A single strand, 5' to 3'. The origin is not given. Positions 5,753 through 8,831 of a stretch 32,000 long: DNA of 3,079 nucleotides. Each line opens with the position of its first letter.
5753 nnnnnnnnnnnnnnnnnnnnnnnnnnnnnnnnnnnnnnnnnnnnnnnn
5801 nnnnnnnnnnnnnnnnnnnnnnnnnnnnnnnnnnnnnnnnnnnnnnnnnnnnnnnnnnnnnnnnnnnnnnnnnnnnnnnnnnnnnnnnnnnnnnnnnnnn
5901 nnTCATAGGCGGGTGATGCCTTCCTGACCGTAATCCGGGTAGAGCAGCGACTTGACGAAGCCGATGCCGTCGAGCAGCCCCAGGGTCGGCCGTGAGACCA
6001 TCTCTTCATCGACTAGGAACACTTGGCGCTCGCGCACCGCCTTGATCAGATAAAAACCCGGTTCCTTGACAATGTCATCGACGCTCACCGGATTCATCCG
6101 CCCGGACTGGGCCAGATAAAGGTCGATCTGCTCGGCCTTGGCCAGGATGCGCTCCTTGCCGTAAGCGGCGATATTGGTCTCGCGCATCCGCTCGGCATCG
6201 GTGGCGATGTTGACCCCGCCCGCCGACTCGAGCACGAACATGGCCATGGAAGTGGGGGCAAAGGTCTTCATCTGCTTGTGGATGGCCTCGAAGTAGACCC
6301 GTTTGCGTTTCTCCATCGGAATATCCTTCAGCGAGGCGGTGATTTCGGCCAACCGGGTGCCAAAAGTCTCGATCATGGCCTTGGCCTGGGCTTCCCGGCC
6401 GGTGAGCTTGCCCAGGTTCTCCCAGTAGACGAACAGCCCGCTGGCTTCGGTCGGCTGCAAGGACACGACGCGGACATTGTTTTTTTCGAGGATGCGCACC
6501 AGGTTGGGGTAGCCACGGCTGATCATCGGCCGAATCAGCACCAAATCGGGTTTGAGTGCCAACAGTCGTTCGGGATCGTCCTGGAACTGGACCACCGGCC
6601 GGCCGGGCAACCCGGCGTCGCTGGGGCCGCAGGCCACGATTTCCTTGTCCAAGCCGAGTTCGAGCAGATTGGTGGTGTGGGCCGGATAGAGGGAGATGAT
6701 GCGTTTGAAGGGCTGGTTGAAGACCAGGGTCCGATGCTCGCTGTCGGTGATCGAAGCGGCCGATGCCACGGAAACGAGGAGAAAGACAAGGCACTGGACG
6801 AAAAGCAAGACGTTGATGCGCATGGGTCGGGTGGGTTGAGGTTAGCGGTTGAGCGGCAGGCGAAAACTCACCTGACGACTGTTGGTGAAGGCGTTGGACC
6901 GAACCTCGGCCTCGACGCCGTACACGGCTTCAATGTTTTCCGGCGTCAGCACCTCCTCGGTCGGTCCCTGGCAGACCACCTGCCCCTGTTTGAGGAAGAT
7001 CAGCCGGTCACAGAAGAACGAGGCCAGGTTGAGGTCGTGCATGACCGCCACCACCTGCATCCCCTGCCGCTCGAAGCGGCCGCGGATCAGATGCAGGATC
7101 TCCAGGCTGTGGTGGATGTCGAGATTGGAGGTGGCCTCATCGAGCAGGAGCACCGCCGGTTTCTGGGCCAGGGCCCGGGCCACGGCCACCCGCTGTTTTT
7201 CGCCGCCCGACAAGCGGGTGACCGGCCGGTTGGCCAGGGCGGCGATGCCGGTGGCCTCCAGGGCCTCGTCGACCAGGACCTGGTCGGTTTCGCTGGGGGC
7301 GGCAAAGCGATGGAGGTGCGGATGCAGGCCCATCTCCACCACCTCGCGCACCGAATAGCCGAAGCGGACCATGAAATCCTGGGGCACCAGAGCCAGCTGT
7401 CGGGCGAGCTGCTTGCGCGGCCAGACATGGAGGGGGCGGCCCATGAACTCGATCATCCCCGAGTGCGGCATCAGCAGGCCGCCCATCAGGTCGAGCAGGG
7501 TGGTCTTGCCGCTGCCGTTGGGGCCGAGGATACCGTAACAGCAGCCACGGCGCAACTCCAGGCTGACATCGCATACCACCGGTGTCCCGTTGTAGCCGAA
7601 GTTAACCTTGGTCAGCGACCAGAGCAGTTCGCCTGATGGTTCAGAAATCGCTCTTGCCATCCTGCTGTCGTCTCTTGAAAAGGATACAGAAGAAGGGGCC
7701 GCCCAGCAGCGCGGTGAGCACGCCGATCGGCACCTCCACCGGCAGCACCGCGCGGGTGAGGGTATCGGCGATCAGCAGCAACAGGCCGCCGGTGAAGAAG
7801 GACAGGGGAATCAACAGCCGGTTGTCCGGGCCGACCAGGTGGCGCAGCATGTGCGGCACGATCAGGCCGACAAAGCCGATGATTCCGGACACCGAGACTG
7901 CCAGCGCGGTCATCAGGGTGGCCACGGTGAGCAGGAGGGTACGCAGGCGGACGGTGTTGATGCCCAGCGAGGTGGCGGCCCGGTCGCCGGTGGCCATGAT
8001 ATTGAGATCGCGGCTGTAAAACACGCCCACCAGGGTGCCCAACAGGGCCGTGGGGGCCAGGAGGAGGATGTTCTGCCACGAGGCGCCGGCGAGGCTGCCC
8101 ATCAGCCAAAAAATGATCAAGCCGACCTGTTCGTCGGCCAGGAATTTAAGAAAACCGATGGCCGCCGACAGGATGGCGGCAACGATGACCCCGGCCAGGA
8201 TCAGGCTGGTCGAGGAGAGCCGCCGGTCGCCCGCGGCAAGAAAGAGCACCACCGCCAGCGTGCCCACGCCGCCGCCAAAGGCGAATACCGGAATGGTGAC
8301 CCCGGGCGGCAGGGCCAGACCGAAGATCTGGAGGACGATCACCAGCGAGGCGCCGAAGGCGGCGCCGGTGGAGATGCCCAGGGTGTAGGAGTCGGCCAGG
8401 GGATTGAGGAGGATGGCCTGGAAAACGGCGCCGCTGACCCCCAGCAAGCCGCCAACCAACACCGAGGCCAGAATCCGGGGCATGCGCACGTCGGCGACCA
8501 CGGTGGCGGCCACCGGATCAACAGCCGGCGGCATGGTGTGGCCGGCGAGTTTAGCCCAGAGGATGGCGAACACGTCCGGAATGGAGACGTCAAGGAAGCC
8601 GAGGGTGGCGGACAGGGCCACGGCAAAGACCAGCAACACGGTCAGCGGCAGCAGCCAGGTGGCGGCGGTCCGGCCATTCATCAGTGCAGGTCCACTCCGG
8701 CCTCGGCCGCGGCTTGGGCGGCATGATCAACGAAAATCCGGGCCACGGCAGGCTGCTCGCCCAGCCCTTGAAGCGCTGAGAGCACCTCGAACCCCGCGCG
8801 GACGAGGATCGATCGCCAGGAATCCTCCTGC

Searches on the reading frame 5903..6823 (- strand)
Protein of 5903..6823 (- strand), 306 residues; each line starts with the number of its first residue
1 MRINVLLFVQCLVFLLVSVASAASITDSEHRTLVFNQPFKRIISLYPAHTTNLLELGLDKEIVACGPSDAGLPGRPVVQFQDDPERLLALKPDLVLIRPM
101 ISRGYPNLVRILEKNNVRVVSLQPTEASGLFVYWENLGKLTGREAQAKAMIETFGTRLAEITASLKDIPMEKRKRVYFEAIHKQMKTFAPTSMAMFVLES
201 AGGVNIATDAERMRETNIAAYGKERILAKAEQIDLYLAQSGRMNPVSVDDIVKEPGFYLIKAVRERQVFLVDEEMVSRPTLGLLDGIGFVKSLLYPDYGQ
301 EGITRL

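Call 66: search_protein_families(library=pfam, proteins=[window:5903-6823:-], max_evalue=0.00001)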
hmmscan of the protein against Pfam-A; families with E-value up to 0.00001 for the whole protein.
window:5903-6823:- (306 aa): 1 family
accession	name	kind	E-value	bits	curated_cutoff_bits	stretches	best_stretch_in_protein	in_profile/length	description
PF01497.23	Peripla_BP_2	-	1.1e-17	64.6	27.5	1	42-273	1-233/235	Periplasmic binding protein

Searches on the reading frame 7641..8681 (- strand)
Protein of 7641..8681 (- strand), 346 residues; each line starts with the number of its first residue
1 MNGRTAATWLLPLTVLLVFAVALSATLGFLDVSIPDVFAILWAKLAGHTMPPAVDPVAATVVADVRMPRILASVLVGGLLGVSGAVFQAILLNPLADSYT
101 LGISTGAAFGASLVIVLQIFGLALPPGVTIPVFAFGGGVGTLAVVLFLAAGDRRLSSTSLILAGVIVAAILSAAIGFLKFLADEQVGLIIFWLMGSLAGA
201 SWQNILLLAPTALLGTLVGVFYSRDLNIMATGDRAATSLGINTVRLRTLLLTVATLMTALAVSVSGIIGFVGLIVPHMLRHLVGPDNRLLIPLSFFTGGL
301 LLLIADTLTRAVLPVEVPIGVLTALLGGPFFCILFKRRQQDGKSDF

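Call 66: search_protein_families(library=pfam, proteins=[window:7641-8681:-], max_evalue=0.00001)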
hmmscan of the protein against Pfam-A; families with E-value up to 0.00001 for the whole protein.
window:7641-8681:- (346 aa): 1 family
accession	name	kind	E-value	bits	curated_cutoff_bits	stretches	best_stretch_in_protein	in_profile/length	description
PF01032.23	FecCD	-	4.2e-91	305.6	26.5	1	16-337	1-311/311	FecCD transport family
